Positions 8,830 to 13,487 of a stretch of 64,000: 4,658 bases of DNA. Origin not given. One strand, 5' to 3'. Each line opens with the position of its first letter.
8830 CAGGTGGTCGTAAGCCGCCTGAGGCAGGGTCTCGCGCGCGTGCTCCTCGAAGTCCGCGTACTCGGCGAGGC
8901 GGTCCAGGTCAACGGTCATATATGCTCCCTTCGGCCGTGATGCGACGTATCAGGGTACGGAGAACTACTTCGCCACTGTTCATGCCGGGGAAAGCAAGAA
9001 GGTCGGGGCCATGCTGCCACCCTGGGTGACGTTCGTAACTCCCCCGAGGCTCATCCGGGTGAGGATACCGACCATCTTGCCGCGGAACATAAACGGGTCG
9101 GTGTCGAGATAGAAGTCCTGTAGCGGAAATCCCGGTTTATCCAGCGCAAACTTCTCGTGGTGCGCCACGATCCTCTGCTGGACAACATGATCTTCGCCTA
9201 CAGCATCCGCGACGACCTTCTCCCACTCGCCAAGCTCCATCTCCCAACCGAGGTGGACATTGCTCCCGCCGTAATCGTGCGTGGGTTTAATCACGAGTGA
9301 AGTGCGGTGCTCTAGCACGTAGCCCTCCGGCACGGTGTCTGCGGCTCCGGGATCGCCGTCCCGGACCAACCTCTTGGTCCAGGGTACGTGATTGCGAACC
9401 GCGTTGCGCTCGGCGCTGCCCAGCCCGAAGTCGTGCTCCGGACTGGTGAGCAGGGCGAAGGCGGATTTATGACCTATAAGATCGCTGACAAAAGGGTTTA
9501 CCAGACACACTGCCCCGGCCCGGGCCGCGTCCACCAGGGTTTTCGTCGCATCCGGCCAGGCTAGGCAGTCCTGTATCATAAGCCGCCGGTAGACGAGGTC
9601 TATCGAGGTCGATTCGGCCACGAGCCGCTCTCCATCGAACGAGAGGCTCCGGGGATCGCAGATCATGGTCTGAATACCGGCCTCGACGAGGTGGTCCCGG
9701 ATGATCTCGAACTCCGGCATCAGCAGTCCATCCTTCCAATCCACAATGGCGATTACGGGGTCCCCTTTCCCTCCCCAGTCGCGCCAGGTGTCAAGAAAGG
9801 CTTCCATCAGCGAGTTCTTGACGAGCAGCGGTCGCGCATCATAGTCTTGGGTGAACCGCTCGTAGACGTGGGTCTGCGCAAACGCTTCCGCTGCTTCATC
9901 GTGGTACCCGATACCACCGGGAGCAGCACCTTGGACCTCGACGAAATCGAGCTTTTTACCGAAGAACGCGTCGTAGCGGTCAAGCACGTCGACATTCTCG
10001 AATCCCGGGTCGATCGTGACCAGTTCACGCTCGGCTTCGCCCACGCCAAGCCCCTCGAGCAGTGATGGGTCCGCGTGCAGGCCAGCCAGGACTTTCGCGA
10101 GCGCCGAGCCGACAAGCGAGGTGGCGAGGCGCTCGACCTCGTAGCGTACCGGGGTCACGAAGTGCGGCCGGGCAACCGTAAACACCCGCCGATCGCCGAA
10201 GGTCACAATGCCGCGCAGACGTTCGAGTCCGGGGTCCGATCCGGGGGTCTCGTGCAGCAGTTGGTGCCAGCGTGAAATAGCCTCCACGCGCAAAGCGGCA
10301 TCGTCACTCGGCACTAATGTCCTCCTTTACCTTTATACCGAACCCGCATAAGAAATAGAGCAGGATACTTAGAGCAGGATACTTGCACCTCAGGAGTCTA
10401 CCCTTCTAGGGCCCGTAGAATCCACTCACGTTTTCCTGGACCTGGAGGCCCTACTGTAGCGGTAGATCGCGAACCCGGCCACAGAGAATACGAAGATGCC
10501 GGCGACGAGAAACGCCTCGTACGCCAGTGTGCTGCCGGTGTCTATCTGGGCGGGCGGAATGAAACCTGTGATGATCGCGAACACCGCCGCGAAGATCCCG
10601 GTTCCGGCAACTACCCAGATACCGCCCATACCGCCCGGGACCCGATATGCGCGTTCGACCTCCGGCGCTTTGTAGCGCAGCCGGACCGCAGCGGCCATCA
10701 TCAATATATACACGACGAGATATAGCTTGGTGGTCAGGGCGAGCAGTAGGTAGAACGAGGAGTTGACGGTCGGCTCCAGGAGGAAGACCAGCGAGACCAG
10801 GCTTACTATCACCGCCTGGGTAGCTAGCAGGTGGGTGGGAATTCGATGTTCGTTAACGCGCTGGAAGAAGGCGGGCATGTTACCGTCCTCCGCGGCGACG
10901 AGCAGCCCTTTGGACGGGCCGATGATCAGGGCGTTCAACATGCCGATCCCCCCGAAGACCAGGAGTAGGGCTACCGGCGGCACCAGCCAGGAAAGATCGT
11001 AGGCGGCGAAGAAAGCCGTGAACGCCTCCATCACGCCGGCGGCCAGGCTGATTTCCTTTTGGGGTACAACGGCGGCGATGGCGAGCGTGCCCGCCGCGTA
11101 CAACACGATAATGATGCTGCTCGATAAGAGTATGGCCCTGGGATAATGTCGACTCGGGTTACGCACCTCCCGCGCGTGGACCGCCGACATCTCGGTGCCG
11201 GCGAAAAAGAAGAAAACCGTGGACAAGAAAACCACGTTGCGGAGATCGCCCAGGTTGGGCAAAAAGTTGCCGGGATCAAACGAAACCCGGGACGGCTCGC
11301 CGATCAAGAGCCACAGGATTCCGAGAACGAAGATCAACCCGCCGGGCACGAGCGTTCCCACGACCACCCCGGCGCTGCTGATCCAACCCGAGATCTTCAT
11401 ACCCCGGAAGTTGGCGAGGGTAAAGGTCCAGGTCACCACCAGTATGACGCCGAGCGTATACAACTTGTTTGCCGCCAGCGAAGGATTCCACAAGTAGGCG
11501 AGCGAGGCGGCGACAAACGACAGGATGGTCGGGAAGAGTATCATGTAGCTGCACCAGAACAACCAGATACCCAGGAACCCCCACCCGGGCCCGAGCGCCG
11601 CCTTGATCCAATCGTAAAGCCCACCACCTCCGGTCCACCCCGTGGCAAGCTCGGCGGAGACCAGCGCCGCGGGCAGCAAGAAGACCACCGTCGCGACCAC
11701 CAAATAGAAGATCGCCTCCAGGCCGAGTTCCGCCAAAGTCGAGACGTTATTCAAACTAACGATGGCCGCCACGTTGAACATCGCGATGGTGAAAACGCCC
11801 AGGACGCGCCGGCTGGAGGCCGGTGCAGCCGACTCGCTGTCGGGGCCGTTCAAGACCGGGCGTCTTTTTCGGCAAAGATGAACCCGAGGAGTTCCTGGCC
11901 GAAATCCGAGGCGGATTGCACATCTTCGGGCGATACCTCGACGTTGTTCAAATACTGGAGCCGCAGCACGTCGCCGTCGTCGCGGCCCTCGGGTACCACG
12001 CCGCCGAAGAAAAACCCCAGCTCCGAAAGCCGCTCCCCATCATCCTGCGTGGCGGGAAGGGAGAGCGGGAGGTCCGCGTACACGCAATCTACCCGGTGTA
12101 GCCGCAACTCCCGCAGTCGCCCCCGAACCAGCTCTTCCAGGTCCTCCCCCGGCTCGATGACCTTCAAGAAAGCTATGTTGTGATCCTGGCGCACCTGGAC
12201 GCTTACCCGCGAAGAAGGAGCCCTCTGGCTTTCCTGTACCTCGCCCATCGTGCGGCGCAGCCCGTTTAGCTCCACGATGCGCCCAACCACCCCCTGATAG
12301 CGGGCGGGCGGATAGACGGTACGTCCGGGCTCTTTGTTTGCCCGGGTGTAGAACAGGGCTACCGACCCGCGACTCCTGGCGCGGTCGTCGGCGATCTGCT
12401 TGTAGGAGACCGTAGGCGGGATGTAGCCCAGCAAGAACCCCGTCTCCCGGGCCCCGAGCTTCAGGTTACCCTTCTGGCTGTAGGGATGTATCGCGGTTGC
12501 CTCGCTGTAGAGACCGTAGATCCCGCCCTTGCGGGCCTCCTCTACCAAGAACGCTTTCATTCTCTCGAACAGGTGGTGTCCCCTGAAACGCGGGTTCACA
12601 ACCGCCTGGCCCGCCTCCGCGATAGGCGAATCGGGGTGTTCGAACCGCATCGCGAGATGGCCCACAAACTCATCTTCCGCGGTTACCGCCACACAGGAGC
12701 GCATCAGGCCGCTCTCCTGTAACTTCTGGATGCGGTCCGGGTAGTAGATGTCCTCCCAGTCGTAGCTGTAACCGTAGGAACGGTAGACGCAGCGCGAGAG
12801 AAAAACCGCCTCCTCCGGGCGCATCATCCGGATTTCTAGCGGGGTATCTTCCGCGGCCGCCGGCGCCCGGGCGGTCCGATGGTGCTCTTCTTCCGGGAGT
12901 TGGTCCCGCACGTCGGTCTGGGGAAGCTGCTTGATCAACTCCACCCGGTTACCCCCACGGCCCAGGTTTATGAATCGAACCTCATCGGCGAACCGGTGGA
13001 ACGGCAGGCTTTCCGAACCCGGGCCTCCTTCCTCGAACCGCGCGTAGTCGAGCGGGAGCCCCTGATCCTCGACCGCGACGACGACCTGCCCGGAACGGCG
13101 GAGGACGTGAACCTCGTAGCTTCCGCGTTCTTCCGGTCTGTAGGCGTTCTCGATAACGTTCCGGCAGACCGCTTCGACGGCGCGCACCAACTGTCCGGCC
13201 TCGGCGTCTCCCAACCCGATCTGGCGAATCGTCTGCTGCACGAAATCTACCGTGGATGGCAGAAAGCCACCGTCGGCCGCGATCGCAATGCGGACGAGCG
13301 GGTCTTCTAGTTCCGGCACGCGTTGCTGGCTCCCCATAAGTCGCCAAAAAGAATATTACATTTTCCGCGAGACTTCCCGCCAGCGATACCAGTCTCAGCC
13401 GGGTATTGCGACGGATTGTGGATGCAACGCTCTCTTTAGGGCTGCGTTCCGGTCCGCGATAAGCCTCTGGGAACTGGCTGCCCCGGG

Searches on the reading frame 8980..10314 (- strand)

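Call 44: search_protein_families(library=pfam, proteins=[window:8980-10314:-], max_evalue=0.00001)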
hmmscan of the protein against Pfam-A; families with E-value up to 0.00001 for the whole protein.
window:8980-10314:- (444 aa): 0 families

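Call 76: search_protein_families(library=pfam, proteins=[window:8980-10314:-], max_evalue=0.001)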
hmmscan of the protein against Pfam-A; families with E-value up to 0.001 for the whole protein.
window:8980-10314:- (444 aa): 1 family
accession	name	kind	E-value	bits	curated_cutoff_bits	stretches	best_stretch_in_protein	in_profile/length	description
PF14403.11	CP_ATPgrasp_2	-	0.00028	20.4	32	0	332-420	283-372/374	Circularly permuted ATP-grasp type 2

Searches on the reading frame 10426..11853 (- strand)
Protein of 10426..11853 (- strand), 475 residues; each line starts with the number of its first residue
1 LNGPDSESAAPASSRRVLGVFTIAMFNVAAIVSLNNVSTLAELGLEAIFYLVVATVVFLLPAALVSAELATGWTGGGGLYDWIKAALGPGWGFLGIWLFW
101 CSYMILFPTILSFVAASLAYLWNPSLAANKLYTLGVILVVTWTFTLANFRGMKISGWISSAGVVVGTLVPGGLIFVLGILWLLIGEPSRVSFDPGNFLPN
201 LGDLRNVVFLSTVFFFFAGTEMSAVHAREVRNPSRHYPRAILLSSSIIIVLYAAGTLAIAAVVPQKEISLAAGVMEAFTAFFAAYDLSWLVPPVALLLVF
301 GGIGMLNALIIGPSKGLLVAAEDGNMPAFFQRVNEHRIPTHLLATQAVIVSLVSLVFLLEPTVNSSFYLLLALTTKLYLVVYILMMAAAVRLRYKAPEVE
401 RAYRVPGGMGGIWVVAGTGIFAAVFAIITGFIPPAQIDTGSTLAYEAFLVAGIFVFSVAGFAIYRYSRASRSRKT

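Call 44: search_protein_families(library=pfam, proteins=[window:10426-11853:-], max_evalue=0.00001)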
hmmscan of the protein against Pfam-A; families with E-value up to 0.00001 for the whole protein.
window:10426-11853:- (475 aa): 2 families
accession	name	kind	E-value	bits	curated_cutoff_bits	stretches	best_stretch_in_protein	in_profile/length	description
PF13520.12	AA_permease_2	-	4.4e-71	240.5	27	1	18-451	1-425/427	Amino acid permease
PF00324.27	AA_permease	-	2.2e-30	106.2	24.6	1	23-472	5-466/470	Amino acid permease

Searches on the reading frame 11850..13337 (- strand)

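Call 44: search_protein_families(library=pfam, proteins=[window:11850-13337:-], max_evalue=0.00001)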
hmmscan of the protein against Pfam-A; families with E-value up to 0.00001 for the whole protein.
window:11850-13337:- (495 aa): 1 family
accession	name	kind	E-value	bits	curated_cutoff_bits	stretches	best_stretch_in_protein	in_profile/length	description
PF13581.12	HATPase_c_2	-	8.3e-09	36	27.4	1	25-135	7-126/127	Histidine kinase-like ATPase domain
